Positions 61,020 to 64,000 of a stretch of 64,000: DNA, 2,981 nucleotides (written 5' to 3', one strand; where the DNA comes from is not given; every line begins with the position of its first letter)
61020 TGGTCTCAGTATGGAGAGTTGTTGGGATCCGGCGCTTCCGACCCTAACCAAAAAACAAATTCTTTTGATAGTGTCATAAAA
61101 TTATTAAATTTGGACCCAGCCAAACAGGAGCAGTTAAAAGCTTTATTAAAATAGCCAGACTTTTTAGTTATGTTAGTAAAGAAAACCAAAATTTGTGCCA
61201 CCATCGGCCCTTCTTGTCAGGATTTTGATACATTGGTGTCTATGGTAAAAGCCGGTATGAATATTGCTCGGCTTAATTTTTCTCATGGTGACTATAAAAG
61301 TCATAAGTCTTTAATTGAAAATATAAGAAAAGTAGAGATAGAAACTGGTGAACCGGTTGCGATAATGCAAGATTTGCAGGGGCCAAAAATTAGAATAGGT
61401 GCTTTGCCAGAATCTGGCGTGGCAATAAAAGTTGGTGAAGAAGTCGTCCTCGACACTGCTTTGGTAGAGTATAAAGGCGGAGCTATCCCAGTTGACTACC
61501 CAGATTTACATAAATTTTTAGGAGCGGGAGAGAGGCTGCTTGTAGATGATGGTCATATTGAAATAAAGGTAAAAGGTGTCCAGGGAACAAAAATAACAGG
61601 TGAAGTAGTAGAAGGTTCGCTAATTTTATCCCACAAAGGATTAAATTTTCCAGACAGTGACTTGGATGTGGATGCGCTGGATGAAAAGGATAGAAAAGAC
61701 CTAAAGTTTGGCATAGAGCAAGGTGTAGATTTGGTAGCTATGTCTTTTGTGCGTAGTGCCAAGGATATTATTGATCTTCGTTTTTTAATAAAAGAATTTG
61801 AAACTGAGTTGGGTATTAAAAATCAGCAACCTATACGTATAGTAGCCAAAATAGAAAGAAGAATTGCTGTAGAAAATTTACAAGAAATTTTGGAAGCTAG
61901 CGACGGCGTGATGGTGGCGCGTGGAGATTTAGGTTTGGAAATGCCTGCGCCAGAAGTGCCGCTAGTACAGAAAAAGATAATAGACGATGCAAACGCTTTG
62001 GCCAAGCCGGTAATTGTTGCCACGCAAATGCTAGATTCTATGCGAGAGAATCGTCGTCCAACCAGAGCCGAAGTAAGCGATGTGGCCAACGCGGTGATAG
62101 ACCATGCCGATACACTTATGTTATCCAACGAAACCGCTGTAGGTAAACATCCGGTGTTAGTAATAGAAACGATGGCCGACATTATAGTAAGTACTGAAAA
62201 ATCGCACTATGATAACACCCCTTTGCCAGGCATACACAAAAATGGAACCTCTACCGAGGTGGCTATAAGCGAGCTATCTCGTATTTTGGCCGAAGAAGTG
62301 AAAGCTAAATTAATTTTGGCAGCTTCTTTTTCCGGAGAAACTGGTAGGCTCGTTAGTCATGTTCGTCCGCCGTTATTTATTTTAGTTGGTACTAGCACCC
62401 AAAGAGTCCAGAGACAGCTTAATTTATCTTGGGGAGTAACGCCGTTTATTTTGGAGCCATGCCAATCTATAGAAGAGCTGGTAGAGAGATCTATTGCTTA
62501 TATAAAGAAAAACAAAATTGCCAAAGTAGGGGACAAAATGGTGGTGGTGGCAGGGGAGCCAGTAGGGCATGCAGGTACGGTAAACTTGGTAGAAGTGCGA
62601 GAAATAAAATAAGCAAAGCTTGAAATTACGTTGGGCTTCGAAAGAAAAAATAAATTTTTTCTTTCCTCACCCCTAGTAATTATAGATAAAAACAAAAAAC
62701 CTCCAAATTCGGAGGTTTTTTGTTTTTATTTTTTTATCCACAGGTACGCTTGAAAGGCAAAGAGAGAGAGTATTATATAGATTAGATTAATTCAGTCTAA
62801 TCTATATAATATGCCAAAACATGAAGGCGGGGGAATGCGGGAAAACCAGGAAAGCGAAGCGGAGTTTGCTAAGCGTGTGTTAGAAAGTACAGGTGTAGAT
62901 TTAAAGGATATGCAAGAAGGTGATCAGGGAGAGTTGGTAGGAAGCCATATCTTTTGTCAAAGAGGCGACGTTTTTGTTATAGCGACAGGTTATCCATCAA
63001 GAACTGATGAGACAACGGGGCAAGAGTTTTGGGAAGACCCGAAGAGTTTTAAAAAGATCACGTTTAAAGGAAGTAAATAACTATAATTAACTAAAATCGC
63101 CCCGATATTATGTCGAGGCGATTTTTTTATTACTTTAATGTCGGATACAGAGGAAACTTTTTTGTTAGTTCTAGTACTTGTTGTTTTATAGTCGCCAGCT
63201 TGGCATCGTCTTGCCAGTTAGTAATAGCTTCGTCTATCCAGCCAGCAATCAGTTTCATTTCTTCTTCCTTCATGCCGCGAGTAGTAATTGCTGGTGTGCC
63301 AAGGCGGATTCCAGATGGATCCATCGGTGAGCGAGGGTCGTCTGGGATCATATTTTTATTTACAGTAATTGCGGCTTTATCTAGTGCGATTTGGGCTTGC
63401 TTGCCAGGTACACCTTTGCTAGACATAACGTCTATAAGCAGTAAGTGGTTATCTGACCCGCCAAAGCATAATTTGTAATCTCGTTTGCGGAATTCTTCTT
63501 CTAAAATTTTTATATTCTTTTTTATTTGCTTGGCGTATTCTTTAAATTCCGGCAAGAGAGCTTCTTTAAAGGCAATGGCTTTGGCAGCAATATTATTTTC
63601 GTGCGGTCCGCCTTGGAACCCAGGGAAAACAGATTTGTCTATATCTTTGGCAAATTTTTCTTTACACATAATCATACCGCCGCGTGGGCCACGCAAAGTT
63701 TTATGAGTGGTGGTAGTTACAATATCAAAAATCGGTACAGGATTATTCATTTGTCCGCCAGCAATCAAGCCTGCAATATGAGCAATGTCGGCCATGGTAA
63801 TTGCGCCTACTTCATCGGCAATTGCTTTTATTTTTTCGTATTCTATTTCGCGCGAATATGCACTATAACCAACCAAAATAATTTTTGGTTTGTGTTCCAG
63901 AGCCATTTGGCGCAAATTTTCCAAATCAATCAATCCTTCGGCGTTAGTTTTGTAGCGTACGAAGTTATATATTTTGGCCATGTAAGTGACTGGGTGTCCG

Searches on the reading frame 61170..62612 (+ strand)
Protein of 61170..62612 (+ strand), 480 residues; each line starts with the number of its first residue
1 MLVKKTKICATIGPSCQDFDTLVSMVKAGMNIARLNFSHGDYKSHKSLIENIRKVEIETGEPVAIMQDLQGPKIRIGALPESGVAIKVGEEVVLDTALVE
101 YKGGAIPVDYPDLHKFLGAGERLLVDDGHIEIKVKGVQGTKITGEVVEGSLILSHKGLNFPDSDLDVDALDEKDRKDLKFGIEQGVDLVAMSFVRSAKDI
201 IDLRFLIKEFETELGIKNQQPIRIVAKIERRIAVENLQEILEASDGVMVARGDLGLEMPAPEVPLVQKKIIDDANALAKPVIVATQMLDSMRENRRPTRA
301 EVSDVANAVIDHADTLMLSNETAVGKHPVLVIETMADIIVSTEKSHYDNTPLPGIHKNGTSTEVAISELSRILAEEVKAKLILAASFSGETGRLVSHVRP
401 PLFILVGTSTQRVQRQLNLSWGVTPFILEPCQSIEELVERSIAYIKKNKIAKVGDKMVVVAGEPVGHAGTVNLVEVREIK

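Call 33: search_protein_families(library=pfam, proteins=[window:61170-62612:+], max_evalue=0.01)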
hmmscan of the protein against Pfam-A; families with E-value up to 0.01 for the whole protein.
window:61170-62612:+ (480 aa): 3 families
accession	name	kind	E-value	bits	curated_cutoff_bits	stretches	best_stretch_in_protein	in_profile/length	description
PF00224.27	PK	-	1.4e-110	369.9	30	1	4-330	2-326/328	Pyruvate kinase, barrel domain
PF02887.21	PK_C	-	1.7e-27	96.2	28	1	365-476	2-113/114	Pyruvate kinase, alpha/beta domain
PF03328.21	HpcH_HpaI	-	8.5e-07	28.9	25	1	176-249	76-146/221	HpcH/HpaI aldolase/citrate lyase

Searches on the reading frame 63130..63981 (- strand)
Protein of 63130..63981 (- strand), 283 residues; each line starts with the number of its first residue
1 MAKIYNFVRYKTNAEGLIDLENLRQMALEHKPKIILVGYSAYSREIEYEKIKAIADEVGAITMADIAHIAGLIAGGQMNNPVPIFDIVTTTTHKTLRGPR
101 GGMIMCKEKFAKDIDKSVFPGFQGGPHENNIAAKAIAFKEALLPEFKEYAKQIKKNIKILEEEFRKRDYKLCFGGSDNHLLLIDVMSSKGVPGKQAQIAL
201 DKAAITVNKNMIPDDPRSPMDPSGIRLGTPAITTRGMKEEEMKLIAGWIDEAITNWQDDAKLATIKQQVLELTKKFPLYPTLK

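Call 33: search_protein_families(library=pfam, proteins=[window:63130-63981:-], max_evalue=0.01)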
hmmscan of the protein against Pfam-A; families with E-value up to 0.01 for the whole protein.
window:63130-63981:- (283 aa): 2 families
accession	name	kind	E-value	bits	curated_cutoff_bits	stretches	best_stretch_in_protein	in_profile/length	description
PF00464.25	SHMT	-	2.7e-94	316.5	27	1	2-249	139-399/399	Serine hydroxymethyltransferase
PF00155.27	Aminotran_1_2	-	0.00033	20.4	19.7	1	47-209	167-332/361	Aminotransferase class I and II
